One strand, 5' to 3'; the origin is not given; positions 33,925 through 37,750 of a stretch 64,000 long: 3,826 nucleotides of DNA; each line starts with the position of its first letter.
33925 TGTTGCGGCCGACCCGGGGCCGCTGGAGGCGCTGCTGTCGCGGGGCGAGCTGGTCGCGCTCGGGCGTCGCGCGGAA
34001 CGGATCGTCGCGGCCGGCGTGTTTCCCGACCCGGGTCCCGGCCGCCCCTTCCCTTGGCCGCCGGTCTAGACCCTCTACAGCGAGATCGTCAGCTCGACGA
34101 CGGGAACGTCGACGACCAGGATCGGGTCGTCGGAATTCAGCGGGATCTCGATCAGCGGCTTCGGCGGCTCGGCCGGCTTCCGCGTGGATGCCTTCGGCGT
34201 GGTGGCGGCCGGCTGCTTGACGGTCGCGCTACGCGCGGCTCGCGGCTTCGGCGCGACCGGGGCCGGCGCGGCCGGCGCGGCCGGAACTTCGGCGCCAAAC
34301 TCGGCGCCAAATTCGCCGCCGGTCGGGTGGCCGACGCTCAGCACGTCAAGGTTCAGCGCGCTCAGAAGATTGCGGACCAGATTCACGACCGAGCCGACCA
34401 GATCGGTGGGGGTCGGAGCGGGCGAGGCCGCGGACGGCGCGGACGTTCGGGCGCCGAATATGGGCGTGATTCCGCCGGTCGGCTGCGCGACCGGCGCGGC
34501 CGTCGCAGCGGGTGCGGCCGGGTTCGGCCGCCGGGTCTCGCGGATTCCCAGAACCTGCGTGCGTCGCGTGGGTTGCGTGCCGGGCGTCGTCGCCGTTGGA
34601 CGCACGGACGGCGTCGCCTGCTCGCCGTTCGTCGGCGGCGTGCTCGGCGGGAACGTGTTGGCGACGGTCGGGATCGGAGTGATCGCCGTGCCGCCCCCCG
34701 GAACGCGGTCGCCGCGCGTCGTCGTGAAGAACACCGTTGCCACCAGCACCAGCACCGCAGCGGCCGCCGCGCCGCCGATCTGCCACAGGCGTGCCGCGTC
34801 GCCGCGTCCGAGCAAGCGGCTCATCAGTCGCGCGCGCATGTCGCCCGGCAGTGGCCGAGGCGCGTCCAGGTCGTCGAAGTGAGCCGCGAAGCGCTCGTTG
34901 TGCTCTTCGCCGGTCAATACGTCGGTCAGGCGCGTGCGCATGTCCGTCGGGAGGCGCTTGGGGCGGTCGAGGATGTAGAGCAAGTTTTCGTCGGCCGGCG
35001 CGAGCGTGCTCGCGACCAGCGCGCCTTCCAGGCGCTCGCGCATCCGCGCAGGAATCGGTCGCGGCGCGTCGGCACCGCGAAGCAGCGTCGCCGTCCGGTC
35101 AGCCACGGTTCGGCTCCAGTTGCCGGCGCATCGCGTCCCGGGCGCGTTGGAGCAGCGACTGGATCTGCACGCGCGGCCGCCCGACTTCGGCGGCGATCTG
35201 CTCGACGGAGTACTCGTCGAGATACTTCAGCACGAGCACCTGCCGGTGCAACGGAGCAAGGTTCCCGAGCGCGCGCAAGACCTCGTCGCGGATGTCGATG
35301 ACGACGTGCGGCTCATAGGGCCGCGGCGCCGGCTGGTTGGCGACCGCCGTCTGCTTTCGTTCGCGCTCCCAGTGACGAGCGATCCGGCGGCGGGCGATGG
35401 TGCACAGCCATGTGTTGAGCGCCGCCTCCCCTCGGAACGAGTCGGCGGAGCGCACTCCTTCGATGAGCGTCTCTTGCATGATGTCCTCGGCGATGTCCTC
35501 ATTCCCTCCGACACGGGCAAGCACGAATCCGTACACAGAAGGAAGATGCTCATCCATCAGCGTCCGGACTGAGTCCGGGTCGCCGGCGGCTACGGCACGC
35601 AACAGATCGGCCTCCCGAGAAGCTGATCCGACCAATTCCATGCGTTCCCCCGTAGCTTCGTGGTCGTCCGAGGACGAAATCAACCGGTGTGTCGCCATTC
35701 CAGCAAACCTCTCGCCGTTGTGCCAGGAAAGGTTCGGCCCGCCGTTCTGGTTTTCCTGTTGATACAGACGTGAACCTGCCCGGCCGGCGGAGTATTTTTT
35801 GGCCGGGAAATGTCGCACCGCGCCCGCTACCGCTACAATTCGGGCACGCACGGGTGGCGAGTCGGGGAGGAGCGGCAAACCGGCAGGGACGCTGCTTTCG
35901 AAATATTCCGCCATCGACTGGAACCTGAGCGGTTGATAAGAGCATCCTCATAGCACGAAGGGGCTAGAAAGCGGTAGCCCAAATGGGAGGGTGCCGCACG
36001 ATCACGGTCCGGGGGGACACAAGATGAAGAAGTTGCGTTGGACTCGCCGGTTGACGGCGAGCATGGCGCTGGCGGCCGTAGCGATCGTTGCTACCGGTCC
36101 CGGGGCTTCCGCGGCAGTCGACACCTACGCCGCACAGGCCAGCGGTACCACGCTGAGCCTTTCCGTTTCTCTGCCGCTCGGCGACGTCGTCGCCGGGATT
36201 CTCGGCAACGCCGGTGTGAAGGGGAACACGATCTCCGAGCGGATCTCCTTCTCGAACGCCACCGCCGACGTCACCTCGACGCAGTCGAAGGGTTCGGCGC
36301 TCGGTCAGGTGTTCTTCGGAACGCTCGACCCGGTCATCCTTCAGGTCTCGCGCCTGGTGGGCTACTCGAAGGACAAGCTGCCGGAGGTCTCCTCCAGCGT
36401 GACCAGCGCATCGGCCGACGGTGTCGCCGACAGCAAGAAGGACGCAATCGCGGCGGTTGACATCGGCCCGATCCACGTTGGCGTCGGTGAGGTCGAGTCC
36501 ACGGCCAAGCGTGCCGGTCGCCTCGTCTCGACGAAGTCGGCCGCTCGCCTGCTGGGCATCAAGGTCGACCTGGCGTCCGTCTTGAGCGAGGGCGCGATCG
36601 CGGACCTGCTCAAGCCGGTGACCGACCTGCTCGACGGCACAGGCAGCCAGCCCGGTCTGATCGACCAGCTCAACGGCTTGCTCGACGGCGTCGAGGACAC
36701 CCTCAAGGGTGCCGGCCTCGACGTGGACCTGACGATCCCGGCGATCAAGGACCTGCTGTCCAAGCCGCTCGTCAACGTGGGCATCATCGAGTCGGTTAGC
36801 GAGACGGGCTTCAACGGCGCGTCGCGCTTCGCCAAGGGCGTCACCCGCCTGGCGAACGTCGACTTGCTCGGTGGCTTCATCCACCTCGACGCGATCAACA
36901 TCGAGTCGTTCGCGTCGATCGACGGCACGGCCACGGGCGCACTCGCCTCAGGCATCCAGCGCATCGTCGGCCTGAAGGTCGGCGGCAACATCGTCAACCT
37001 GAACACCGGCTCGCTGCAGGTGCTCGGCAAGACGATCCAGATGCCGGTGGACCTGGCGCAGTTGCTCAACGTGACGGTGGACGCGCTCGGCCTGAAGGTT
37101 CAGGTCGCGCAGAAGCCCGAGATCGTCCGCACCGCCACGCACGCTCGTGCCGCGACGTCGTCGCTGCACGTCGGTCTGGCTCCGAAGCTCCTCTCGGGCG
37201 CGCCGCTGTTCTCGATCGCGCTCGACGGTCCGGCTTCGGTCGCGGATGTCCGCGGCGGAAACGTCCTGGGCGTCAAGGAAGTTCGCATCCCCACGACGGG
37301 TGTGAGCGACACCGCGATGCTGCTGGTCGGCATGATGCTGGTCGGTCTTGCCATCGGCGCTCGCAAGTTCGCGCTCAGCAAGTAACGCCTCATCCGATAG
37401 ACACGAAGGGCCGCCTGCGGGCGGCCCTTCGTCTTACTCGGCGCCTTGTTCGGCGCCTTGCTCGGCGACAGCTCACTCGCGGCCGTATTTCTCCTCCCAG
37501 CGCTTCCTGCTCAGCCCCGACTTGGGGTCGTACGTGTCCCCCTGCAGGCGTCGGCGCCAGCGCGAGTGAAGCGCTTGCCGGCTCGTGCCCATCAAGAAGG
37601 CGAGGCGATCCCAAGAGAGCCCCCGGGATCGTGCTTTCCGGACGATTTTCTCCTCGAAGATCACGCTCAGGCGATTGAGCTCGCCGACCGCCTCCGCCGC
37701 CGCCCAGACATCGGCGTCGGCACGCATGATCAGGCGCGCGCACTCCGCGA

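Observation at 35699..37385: ECF-sigma-divergent large surface protein with pseudo-LPXTG (IPTTG) C-terminal anchor and structured 325-bp control region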

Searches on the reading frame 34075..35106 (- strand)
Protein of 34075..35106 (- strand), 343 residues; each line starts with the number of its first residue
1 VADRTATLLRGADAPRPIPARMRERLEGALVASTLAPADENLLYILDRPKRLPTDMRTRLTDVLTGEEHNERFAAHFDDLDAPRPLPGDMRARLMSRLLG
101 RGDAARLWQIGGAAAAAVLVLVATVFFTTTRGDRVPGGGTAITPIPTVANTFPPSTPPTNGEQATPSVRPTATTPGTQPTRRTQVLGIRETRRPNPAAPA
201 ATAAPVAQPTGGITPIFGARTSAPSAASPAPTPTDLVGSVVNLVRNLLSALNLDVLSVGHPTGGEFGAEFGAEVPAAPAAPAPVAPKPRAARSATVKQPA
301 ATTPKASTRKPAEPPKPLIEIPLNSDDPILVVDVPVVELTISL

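Call 5: search_protein_families(library=pfam, proteins=[window:34075-35106:-], max_evalue=1)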
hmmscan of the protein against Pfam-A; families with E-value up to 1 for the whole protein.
window:34075-35106:- (343 aa): 0 families

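Call 6: search_protein_families(library=ncbifam, proteins=[window:34075-35106:-], max_evalue=1)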
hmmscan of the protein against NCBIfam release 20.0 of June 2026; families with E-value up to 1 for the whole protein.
window:34075-35106:- (343 aa): 1 family
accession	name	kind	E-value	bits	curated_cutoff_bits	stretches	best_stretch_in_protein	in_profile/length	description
NF033761.1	gliding_GltJ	equivalog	0.0036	16.4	450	1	105-229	369-489/671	adventurous gliding motility protein GltJ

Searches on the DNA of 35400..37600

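Call 25: search_rna_families(source=window, start=35400, end=37600, threshold=evalue, max_evalue=1)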
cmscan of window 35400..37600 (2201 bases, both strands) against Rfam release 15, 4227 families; matches with E-value up to 1: 3.
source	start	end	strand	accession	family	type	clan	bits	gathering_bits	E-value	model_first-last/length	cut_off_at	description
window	35723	35802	+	RF04165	mir-2483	Gene; miRNA;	-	27.1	75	0.019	1-80/80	no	mir-2483 microRNA precursor family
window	36767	36818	-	RF01122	sR39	Gene; snRNA; snoRNA; CD-box;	-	15.8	50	0.65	1-56/56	no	Small nucleolar RNA sR39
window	37406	37521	-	RF00195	RsmY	Gene; sRNA;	CL00106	15.2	57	0.89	1-121/121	no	RsmY RNA family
